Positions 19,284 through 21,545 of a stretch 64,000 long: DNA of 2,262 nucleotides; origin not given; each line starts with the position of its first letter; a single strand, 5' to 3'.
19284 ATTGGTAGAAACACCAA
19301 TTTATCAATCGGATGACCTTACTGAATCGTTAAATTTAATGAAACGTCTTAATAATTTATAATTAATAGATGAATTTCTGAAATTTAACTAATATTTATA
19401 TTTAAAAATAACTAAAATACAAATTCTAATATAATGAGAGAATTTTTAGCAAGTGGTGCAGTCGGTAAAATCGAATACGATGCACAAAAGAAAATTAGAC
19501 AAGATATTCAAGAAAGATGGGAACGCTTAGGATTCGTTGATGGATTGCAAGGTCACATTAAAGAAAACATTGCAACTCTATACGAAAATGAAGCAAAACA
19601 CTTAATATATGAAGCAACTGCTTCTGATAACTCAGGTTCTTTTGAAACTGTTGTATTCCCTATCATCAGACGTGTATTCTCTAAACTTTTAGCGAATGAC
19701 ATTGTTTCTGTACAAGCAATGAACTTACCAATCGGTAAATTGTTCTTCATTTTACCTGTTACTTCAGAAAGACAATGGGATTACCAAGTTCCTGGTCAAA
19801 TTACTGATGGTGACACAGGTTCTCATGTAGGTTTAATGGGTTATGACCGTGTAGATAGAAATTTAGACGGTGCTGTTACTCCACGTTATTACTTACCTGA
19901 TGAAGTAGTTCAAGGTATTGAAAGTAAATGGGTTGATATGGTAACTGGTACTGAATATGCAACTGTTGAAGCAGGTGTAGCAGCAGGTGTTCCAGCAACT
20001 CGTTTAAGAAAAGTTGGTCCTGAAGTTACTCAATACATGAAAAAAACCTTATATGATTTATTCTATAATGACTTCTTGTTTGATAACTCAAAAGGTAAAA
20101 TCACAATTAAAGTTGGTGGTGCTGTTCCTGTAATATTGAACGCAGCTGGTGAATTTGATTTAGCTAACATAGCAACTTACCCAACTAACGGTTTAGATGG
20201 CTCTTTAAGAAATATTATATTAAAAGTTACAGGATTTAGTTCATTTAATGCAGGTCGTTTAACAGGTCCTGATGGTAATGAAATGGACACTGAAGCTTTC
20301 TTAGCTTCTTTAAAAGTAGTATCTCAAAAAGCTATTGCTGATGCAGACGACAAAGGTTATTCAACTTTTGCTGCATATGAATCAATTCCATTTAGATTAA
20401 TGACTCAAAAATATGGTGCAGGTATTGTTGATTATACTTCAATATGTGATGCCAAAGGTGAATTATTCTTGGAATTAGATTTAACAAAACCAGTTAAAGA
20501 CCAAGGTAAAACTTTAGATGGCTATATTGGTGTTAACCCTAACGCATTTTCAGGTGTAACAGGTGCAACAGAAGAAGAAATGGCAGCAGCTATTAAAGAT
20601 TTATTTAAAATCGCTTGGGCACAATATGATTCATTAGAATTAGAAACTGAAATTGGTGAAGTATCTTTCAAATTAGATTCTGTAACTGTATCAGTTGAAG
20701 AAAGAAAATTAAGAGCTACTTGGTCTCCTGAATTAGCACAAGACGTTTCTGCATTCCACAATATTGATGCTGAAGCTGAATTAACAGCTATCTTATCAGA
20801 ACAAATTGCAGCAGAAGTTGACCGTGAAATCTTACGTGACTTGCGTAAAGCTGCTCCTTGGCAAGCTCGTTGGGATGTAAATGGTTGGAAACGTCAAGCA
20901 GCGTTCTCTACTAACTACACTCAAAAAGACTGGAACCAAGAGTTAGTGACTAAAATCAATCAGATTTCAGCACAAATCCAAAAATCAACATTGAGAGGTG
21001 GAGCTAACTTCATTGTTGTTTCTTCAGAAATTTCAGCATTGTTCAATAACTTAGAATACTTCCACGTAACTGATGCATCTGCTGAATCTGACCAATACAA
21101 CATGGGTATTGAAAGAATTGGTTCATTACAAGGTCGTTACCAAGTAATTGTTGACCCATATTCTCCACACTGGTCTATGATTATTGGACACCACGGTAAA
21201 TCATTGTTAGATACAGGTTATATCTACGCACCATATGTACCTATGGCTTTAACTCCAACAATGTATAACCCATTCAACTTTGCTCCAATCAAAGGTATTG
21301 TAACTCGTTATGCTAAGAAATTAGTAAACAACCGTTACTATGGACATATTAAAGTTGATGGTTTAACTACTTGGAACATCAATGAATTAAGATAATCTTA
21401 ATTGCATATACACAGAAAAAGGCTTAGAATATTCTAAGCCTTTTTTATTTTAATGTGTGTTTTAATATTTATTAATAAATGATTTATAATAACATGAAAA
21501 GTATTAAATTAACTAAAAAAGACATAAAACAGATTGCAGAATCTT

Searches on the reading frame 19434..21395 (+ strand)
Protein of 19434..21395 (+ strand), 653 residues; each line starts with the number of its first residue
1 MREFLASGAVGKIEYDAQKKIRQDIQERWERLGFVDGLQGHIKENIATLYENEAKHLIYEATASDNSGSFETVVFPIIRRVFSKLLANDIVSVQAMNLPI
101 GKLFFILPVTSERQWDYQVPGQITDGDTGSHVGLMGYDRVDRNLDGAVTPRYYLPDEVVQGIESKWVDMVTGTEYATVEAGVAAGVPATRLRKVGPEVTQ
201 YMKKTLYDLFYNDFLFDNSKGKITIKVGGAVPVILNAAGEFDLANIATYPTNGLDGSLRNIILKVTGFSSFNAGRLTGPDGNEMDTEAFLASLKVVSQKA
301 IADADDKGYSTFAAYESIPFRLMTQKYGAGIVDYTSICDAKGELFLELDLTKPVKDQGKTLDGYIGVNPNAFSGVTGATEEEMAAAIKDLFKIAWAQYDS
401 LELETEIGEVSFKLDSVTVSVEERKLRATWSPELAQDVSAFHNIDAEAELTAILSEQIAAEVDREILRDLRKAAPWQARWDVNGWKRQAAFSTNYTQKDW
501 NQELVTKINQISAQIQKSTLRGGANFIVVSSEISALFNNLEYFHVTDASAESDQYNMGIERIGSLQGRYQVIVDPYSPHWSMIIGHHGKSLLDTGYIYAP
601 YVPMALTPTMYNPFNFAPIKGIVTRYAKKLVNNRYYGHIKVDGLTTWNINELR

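Call 42: search_protein_families(library=phrogs, proteins=[window:19434-21395:+], max_evalue=0.00001)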
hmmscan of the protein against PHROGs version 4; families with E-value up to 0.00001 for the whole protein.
window:19434-21395:+ (653 aa): 3 families
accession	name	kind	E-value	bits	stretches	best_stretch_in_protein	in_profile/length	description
phrog_138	-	head and packaging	5.3e-64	217.9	2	372-629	145-406/444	major head protein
phrog_1014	-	unknown function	2.4e-12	47.2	1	407-597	319-510/567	-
phrog_20655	-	head and packaging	3.4e-10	40.1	1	392-575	269-454/534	major head protein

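Call 60: search_dna_similar(query=window:19434-21395:+, collection=phages, mode=protein, max_rows=12)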
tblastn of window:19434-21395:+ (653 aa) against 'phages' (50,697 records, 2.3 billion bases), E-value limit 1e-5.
Records with a match: 2587; places in all: 2644; records where one place covers at least 80% of the query: 0.
Best place of each record, by identity: <60% 2587.
By first word of the organism name: Escherichia 671; Synechococcus 388; Klebsiella 331; Salmonella 203; Vibrio 132; Shigella 89; Aeromonas 86; Acinetobacter 71; Cyanophage 61; Enterobacter 58; and 61 more.
By host as written in the record: - 460; Escherichia coli 282; Klebsiella pneumoniae 115; Synechococcus 107; Escherichia coli O157:H7 39; Synechococcus sp. 38; Salmonella enterica 29; Aeromonas salmonicida 28; and 572 more.
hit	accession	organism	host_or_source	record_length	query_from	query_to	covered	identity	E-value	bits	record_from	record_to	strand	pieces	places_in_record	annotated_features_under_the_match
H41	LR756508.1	uncultured phage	metagenomic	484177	18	642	50%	39.7%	2e-54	271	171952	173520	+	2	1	record has no annotation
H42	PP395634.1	Microcystis phage Mel-JY01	Microcystis elabens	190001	13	644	51%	38.4%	4e-53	277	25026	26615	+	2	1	capsid protein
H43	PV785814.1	Vibrio phage QD01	Vibrio natriegens Vmax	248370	137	630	76%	25.6%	2e-23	112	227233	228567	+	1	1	major head protein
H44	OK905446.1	Vibrio phage VS1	Vibrio splendidus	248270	137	630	76%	25.3%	2e-23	112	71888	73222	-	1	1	record has no annotation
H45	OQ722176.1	Vibrio phage vB_VspM_VS2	Vibrio splendidus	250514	137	630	76%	25.2%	4e-23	111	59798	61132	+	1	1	record has no annotation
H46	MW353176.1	Flavobacterium phage vB_FspM_immuto_3-5A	Flavobacterium sp. LMO8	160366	28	646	49%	37.5%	1e-49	257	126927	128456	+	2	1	major capsid protein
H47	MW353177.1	Flavobacterium phage vB_FspM_immuto_13-6C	Flavobacterium sp. LMO8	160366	28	646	49%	37.5%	1e-49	257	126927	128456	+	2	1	major capsid protein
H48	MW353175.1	Flavobacterium phage vB_FspM_immuto_2-6A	Flavobacterium sp. LMO8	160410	28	646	49%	37.5%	1e-49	257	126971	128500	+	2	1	major capsid protein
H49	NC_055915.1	Flavobacterium phage vB_FspM_immuto_2-6A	Flavobacterium sp. LMO8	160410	28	646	49%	37.5%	1e-49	257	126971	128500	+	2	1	major capsid protein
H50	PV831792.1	Aeromonas phage AS4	Aeromonas salmonicida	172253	241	627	59%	28.6%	1e-23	112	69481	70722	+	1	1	hypothetical protein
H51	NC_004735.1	Rhodothermus phage RM378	Rhodothermus marinus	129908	17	641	50%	33.9%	8e-32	197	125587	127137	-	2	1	similar to major head protein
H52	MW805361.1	Paraglaciecola Antarctic GD virus 1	Paraglaciecola sp. strain IceBac 372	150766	237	630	60%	25.7%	1e-21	106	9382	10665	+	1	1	major capsid protein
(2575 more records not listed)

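Call 63: search_protein_families(library=pfam, proteins=[window:19434-21395:+], max_evalue=0.001)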
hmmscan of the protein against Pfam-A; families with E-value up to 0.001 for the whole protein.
window:19434-21395:+ (653 aa): 1 family
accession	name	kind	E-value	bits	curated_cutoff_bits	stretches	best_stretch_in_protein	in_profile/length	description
PF07068.17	Gp23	-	6.7e-69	233.5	24.4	2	370-643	94-361/376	Major capsid protein Gp23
